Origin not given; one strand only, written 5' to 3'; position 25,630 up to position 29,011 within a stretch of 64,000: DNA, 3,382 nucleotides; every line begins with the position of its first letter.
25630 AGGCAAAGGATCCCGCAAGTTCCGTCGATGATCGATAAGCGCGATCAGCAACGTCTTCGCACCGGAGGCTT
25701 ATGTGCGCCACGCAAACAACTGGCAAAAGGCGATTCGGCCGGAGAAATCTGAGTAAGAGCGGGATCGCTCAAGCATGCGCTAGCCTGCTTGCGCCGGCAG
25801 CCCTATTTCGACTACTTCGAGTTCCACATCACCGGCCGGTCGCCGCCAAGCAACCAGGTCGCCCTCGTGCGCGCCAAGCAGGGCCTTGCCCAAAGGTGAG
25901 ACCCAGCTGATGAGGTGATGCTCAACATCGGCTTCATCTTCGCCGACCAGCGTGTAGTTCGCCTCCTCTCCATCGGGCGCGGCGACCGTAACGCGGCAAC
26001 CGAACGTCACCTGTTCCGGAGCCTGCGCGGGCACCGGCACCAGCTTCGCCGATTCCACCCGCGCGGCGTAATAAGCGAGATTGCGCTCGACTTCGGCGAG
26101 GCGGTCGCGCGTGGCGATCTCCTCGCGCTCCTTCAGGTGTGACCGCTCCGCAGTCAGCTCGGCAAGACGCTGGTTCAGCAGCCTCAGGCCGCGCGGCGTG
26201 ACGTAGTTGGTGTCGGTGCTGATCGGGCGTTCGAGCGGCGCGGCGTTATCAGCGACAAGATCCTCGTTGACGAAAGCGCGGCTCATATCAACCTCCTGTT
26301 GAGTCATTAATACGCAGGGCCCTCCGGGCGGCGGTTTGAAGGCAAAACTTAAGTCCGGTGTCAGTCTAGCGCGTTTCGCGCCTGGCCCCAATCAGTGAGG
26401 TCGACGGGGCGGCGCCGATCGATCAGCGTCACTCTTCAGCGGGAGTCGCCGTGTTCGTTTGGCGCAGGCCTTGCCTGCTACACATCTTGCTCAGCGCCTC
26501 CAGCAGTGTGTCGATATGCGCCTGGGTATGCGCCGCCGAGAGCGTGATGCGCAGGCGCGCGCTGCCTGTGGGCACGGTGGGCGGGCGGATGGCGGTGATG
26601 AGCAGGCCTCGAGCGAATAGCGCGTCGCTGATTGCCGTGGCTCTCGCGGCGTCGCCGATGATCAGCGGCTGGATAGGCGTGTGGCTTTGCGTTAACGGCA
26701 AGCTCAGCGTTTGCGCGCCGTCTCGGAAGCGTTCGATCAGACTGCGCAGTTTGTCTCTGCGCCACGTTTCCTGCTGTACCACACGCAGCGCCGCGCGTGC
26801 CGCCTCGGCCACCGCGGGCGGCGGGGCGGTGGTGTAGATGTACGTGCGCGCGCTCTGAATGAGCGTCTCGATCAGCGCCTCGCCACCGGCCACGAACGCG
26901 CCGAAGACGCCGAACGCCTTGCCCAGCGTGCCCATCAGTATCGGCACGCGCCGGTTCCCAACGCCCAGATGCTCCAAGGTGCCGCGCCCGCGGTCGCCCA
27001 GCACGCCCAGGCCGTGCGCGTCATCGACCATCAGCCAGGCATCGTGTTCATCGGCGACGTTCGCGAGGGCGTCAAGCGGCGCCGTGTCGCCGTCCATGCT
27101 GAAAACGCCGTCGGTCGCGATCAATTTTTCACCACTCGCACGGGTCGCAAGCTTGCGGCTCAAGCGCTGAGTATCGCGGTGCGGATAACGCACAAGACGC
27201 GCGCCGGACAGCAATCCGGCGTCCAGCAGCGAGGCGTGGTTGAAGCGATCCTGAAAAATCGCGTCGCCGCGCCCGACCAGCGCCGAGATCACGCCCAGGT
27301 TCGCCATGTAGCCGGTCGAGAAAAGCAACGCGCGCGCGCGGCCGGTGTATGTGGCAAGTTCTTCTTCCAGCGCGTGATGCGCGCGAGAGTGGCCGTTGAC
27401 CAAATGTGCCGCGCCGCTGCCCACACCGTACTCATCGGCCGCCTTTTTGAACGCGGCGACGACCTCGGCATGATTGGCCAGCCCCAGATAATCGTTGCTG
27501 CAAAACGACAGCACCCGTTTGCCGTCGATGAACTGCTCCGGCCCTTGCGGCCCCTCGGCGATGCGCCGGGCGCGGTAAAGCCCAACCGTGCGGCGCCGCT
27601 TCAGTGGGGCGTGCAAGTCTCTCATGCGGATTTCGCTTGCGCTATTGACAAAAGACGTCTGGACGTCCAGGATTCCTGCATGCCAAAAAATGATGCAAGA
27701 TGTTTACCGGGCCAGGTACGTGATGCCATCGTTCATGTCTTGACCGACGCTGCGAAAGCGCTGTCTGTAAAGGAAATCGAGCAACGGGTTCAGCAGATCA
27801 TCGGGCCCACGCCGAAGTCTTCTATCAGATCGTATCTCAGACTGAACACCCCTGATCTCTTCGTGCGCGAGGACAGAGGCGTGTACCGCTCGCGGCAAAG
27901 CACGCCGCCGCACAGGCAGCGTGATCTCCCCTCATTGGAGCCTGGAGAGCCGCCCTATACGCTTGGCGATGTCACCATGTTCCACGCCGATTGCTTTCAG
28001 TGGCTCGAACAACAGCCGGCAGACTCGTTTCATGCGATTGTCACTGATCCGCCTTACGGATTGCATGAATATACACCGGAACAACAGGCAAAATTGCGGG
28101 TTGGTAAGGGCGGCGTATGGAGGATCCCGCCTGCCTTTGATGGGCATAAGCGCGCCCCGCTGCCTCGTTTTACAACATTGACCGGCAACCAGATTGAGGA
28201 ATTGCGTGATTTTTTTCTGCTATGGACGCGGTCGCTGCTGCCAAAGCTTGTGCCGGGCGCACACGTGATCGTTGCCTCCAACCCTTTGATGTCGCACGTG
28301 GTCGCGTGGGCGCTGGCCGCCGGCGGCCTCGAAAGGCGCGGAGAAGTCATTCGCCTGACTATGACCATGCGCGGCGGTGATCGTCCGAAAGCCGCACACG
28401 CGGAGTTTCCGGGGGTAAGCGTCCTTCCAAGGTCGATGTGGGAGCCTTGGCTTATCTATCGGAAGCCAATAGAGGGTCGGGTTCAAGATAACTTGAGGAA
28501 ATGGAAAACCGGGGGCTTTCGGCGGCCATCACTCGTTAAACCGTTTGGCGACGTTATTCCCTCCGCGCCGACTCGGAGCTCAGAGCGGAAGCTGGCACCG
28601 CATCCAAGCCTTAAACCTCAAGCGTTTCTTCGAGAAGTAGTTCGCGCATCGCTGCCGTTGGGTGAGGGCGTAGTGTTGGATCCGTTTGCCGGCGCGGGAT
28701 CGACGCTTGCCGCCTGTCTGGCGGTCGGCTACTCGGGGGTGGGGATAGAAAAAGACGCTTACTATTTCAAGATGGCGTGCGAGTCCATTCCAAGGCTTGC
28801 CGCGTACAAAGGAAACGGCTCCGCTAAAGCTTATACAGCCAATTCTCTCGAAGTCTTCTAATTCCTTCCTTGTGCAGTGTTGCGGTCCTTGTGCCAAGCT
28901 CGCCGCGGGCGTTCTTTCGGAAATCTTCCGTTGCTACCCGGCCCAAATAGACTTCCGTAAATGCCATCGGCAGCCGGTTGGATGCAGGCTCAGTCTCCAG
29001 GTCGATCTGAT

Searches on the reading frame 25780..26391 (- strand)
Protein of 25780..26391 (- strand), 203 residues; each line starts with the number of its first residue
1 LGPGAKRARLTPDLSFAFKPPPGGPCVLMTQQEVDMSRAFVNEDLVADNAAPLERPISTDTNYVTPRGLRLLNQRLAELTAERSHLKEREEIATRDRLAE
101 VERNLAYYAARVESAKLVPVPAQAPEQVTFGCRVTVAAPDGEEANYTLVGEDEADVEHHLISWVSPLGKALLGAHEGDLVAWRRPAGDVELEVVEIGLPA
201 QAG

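Call 45: search_protein_families(library=pfam, proteins=[window:25780-26391:-], max_evalue=0.00001)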
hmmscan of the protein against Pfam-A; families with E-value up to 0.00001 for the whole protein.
window:25780-26391:- (203 aa): 1 family
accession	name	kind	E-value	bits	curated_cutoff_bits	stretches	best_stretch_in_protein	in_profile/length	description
PF01272.25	GreA_GreB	-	2.7e-24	85.4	26.9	1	126-196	4-75/77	Transcription elongation factor, GreA/GreB, C-term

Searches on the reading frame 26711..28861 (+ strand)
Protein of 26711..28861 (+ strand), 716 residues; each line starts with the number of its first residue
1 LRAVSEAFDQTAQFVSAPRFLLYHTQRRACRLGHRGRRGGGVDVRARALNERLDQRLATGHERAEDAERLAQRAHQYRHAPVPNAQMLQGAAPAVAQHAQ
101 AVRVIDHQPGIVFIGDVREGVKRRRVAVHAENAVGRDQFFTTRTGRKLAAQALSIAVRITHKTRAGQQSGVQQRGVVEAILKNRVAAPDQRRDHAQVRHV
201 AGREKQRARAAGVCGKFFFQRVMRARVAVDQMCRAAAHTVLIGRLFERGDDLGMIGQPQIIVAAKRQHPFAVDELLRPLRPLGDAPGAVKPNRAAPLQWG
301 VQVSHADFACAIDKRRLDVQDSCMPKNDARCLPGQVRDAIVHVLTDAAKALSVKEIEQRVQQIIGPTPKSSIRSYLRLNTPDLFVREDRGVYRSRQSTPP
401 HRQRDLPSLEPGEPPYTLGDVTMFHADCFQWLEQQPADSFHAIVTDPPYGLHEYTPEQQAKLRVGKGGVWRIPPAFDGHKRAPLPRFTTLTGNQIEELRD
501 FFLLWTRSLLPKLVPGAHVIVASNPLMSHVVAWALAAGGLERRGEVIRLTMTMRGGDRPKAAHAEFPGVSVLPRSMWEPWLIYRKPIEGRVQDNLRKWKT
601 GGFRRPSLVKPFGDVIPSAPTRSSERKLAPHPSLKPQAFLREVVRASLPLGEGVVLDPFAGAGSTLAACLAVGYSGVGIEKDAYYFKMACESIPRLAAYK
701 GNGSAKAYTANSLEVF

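Call 45: search_protein_families(library=pfam, proteins=[window:26711-28861:+], max_evalue=0.00001)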
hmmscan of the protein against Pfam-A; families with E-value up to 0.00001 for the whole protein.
window:26711-28861:+ (716 aa): 1 family
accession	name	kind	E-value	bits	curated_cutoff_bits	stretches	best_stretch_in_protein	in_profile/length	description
PF01555.25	N6_N4_Mtase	-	7e-14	52.7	26.7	1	441-689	2-219/221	DNA methylase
